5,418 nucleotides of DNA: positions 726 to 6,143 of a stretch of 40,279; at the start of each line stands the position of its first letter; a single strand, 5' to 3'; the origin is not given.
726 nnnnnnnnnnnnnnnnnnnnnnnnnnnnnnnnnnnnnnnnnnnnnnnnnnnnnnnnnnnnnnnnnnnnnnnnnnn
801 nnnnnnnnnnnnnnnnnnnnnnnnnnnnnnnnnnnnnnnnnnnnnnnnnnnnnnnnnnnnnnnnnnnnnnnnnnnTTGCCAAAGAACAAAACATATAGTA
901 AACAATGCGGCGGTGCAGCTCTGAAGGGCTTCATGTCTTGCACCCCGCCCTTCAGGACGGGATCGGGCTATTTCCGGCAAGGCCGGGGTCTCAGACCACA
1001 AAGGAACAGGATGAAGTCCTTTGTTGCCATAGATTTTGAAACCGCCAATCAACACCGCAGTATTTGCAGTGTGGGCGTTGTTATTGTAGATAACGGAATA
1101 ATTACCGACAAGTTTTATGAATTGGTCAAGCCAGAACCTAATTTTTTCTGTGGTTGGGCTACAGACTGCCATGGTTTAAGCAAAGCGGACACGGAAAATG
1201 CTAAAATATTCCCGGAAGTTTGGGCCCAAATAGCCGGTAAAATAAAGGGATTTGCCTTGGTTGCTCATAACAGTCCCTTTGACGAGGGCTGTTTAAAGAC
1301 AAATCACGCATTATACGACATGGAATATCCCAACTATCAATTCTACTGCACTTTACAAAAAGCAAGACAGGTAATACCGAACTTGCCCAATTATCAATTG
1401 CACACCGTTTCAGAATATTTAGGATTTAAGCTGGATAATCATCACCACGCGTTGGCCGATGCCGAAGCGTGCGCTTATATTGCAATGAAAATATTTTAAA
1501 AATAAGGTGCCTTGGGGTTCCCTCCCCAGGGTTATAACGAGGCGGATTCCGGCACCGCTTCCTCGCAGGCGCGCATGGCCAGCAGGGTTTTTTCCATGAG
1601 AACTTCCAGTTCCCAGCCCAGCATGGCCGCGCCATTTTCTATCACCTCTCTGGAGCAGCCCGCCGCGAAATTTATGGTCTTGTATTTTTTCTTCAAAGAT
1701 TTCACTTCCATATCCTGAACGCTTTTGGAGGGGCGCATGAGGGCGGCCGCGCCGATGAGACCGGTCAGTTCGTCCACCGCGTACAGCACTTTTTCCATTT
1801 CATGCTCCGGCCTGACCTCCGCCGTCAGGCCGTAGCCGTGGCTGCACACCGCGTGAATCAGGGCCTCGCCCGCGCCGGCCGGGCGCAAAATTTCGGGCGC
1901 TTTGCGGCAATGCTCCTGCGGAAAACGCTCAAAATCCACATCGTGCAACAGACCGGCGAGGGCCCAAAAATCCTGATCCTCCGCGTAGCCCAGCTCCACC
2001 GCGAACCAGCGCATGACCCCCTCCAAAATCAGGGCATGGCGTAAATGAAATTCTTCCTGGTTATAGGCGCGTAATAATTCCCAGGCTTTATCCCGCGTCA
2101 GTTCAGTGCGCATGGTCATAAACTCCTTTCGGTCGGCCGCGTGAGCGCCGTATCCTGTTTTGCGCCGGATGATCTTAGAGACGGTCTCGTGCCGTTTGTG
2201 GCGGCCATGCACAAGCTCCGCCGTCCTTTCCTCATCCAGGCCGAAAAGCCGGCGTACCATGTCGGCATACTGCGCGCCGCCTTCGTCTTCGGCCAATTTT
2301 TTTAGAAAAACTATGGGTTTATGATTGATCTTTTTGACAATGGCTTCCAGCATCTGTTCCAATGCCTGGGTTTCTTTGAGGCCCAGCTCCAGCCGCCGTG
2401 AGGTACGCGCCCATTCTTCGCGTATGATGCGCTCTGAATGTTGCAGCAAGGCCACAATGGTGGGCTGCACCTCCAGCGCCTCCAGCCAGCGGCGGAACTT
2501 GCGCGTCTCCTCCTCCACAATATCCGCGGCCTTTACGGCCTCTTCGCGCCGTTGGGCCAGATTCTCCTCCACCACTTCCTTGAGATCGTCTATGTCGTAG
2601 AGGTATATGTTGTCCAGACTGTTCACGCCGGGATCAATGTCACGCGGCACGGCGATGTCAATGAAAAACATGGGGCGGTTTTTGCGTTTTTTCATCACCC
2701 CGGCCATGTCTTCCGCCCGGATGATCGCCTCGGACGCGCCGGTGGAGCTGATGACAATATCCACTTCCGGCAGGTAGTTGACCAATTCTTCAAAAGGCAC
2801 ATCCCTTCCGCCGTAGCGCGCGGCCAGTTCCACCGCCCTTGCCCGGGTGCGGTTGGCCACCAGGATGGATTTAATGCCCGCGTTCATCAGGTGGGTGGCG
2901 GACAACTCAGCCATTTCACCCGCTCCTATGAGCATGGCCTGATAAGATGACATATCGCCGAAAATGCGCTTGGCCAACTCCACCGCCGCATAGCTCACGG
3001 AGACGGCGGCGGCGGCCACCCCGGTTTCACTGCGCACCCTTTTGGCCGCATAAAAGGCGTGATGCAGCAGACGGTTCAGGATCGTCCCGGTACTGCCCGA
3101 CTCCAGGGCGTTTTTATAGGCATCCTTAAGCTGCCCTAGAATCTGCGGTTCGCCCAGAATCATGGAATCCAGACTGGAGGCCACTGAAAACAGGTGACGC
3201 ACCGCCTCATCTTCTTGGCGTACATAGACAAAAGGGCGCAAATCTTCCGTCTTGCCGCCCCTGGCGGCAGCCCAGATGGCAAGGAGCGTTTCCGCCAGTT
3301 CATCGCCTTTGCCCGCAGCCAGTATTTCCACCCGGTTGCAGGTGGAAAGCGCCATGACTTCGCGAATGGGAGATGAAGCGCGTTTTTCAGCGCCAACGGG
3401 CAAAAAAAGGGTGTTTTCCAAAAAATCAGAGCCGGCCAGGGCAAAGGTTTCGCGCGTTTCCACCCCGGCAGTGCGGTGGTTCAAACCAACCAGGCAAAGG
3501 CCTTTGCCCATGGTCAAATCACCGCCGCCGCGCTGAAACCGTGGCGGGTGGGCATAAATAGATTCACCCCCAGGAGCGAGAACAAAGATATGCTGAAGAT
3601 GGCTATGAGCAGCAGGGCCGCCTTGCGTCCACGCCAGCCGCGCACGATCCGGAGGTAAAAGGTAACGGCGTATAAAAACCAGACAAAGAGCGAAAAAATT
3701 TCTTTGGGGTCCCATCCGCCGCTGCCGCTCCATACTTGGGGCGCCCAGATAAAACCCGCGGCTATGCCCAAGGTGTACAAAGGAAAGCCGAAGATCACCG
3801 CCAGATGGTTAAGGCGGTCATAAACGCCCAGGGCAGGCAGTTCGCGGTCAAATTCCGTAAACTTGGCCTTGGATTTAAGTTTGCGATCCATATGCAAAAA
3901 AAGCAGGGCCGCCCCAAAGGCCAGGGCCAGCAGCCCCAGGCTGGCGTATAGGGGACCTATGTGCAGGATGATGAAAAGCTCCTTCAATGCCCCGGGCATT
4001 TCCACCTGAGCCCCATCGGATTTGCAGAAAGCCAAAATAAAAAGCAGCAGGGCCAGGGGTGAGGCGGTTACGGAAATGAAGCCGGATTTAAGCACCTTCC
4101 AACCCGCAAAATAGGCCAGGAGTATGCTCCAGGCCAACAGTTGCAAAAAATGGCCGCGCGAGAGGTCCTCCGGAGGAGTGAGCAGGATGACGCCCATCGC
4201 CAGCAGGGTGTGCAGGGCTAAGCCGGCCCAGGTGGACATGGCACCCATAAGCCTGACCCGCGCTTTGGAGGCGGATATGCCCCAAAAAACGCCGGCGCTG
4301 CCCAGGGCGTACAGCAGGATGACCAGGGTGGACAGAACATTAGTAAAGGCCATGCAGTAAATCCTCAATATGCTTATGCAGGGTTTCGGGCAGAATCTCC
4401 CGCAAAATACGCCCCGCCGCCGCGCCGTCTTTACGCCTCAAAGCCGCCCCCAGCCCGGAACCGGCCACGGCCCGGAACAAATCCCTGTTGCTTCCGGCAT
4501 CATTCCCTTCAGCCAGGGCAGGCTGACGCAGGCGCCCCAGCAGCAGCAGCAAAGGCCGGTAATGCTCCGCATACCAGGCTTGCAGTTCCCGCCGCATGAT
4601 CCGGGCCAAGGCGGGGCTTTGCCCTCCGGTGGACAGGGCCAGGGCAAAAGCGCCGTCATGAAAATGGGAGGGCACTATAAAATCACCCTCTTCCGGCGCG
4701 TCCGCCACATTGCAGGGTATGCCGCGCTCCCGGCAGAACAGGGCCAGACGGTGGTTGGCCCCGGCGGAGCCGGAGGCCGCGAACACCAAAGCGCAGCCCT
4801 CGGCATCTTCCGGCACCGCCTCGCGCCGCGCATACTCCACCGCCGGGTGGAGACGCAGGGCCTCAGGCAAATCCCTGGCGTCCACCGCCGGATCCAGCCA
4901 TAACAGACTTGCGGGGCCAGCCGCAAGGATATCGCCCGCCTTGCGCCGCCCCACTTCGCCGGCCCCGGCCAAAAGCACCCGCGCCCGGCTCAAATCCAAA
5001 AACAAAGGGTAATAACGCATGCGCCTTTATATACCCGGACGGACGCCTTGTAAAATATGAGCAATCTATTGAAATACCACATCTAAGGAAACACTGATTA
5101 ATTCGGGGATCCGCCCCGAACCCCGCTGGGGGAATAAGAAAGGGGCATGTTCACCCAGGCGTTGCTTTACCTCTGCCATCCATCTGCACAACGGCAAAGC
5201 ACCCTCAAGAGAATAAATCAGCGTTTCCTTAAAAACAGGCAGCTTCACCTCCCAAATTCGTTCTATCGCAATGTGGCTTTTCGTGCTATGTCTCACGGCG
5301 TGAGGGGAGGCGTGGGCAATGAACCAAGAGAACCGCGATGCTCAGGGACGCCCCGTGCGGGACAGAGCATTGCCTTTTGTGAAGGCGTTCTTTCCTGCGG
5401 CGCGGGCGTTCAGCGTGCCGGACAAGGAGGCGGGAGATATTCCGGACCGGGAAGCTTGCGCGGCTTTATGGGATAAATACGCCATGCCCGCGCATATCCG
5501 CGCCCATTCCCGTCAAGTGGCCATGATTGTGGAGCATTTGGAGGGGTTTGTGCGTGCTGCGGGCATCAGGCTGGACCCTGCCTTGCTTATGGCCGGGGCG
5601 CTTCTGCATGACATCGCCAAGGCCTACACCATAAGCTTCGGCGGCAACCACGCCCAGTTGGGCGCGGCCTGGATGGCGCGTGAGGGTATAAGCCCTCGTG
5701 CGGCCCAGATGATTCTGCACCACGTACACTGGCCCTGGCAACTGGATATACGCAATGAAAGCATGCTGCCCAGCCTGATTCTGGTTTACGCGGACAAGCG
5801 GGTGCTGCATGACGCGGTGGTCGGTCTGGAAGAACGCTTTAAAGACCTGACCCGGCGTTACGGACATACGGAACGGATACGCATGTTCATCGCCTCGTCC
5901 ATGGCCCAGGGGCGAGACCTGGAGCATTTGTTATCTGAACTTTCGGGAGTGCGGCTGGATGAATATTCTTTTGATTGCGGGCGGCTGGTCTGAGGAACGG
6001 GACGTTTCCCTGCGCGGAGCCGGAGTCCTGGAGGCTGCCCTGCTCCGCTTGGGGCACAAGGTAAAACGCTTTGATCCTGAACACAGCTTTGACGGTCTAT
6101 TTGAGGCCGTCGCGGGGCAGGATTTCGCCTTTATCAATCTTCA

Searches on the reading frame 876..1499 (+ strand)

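Call 38: search_protein_families(library=pfam, proteins=[window:876-1499:+], max_evalue=0.00001)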
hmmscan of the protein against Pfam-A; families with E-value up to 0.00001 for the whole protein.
window:876-1499:+ (207 aa): 2 families
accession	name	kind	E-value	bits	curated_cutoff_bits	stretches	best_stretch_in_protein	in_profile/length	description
PF00929.31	RNase_T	-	4.9e-21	76.4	24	1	50-202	1-163/164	Exonuclease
PF16473.11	Rv2179c-like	-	8.2e-13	48.9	27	1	50-206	3-176/177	3'-5' exoribonuclease Rv2179c-like domain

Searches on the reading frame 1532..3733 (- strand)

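Call 38: search_protein_families(library=pfam, proteins=[window:1532-3733:-], max_evalue=0.00001)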
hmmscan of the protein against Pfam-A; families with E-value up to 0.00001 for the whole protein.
window:1532-3733:- (733 aa): 3 families
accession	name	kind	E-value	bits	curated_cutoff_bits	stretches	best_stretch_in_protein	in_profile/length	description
PF01488.26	Shikimate_DH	-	1.5e-47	161.5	24.3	1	252-387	1-138/138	Shikimate / quinate 5-dehydrogenase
PF05201.20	GlutR_N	-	3.5e-47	160.4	27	1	82-237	1-151/151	Glutamyl-tRNAGlu reductase, N-terminal domain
PF00745.25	GlutR_dimer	-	3.1e-26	92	22.9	1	401-499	1-99/99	Glutamyl-tRNAGlu reductase, dimerisation domain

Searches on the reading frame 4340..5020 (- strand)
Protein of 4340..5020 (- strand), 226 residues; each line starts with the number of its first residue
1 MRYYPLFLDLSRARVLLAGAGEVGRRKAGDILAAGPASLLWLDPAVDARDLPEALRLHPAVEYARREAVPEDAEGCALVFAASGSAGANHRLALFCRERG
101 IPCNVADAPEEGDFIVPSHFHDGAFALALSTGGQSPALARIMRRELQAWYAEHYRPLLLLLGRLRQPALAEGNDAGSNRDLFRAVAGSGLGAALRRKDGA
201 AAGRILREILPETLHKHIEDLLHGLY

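Call 38: search_protein_families(library=pfam, proteins=[window:4340-5020:-], max_evalue=0.00001)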
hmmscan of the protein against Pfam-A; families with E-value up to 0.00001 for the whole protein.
window:4340-5020:- (226 aa): 2 families
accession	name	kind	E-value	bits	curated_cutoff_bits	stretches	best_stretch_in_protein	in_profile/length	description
PF13241.12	NAD_binding_7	-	9e-22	78.1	22.1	1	6-118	1-104/104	Putative NAD(P)-binding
PF14824.11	Sirohm_synth_M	-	5.3e-07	29.4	25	1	127-147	6-26/28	Sirohaem biosynthesis protein central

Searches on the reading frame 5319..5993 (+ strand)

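Call 38: search_protein_families(library=pfam, proteins=[window:5319-5993:+], max_evalue=0.00001)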
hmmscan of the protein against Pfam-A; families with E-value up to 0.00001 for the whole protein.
window:5319-5993:+ (224 aa): 1 family
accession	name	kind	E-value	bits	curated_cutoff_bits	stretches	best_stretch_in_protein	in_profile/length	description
PF01966.28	HD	-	3.7e-08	34.1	22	1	62-140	3-90/116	HD domain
